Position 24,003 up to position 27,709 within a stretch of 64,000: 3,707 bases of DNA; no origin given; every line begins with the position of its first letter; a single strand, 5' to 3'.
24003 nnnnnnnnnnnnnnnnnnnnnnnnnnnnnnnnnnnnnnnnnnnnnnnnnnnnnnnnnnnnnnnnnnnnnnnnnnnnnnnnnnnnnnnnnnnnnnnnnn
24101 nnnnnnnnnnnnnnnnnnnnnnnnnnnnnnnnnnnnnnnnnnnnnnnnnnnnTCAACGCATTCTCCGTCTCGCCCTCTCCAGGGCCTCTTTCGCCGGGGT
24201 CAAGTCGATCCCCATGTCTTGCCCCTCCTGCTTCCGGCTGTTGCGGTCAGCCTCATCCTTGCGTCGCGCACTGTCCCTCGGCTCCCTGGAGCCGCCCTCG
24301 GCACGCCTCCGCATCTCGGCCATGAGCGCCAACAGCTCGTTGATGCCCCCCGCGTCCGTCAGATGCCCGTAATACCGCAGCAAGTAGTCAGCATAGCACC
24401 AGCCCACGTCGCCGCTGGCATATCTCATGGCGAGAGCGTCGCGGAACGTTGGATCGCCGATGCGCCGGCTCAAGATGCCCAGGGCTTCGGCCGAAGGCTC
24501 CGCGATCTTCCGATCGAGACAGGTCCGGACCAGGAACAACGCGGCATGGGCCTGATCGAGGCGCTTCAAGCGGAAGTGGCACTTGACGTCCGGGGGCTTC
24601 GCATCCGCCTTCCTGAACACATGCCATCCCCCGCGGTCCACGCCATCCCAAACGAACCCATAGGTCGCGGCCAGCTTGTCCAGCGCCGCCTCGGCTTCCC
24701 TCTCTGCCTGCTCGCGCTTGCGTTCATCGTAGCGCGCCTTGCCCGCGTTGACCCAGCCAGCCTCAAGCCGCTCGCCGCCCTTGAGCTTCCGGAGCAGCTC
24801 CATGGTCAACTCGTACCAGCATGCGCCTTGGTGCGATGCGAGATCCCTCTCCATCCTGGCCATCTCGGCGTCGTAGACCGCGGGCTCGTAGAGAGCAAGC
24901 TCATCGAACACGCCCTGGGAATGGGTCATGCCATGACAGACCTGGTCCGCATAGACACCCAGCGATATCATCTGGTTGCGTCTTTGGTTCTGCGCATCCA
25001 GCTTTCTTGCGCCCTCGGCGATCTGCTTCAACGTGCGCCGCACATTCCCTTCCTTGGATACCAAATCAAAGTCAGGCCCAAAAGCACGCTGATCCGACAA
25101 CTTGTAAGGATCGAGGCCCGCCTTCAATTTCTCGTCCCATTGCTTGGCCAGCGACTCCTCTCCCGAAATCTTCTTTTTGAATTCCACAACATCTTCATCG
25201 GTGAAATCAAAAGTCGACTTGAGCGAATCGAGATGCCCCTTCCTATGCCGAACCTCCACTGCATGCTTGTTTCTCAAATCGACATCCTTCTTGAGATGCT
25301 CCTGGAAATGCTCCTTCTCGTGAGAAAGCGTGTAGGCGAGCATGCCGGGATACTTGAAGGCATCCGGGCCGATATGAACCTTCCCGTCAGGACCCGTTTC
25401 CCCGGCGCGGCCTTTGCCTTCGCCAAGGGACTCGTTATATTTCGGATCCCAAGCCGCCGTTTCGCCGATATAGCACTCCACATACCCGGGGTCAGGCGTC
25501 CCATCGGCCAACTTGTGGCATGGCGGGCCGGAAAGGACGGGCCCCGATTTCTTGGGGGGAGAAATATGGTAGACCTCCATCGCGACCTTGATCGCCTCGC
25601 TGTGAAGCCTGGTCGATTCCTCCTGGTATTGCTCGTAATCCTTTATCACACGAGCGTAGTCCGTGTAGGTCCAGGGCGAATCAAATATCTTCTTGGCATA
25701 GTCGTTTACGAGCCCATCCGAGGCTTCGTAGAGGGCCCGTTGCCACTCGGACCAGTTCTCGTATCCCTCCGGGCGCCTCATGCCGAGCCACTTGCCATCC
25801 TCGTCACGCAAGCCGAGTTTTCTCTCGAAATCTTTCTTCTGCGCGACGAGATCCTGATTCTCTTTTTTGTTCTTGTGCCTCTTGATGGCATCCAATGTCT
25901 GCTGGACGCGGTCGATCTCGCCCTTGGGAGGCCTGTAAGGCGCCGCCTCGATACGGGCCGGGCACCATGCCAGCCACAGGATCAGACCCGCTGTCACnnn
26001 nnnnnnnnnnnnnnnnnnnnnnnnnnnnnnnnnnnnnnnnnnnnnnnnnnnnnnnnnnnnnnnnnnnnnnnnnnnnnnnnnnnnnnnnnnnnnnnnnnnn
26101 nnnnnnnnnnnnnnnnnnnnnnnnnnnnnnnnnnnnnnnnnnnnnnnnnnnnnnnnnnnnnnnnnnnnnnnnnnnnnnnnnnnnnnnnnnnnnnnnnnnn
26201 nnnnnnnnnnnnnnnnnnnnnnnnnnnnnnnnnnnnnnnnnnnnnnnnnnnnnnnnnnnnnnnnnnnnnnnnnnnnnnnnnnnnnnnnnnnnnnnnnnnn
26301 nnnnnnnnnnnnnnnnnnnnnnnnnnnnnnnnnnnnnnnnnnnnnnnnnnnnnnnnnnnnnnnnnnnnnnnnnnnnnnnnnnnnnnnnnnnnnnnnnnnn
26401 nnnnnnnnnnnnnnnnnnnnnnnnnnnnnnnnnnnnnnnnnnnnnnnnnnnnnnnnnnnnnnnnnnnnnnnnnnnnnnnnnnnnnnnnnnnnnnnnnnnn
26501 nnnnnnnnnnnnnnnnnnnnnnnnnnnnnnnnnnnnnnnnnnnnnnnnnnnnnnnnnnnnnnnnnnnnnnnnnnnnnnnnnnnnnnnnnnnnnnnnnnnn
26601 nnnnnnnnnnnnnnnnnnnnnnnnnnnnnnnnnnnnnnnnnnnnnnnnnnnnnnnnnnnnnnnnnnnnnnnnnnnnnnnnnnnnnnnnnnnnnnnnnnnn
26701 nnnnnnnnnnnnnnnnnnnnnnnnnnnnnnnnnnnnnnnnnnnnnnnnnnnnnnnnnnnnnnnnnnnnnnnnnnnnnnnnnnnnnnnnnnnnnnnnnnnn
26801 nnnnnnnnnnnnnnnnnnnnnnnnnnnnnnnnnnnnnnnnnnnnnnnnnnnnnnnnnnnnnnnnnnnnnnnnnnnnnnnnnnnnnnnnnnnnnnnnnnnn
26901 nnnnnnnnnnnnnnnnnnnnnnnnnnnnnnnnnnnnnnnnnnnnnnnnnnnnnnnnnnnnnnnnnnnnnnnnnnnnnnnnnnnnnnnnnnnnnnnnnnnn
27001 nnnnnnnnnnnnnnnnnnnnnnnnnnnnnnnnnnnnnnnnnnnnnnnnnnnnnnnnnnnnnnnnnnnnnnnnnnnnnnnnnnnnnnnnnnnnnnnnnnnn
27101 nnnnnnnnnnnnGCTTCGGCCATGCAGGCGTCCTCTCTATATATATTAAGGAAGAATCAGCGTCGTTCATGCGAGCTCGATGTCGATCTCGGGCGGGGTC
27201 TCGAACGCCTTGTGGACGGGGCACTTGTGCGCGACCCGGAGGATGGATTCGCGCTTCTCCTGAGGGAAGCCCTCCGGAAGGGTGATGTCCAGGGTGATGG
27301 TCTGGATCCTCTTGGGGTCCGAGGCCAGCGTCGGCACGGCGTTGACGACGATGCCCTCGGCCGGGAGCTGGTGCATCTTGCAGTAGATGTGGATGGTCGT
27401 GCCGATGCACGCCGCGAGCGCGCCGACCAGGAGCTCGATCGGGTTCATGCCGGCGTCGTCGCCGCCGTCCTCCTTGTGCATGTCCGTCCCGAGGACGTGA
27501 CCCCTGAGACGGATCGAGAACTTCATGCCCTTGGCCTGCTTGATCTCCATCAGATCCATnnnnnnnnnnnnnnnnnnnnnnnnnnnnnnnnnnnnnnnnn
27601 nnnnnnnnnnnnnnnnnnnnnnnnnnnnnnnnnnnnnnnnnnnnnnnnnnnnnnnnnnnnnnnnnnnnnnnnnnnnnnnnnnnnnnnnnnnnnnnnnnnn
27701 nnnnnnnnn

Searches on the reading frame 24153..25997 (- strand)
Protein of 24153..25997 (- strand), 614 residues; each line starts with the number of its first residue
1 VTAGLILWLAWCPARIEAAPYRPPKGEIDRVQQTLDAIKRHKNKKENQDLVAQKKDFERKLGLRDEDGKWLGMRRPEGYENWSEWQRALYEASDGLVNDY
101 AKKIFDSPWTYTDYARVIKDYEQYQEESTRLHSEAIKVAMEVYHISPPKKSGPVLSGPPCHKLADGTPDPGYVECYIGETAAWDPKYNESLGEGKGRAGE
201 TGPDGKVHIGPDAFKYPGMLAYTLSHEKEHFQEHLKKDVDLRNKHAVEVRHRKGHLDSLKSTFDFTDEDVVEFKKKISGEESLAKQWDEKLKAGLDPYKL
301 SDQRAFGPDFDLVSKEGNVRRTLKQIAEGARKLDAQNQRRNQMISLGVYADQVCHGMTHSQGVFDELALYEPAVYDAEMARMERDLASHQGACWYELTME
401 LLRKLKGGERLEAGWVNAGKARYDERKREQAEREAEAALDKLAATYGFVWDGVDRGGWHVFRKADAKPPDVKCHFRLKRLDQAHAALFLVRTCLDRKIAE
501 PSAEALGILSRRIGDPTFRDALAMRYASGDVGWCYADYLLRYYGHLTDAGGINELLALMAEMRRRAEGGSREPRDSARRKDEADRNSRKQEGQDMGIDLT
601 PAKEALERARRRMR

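Call 9: search_protein_families(library=pfam, proteins=[window:24153-25997:-])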
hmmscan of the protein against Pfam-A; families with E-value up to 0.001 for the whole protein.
window:24153-25997:- (614 aa): 0 families

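Call 19: search_protein_families(library=pfam, proteins=[window:24153-25997:-], max_evalue=0.01)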
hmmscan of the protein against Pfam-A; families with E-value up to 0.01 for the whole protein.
window:24153-25997:- (614 aa): 1 family
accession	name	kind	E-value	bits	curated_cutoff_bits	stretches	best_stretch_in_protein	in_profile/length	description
PF18394.6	TBK1_CCD1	-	0.0094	16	25.9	0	247-289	97-139/256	TANK-binding kinase 1 coiled-coil domain 1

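Call 52: search_protein_families(library=ncbifam, proteins=[window:24153-25994:-], max_evalue=0.001)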
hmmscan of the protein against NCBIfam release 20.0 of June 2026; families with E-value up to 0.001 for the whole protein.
window:24153-25994:- (613 aa): 0 families

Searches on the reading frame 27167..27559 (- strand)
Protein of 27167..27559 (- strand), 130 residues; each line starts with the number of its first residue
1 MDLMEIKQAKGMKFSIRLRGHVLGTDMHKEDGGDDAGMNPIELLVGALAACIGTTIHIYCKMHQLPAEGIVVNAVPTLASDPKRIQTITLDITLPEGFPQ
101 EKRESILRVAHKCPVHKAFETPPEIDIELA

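Call 9: search_protein_families(library=pfam, proteins=[window:27167-27559:-])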
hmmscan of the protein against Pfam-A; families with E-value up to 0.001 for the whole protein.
window:27167-27559:- (130 aa): 1 family
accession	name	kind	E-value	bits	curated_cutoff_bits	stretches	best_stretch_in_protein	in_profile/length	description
PF02566.24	OsmC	-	1.2e-16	61.3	27.5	1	33-128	1-100/100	OsmC-like protein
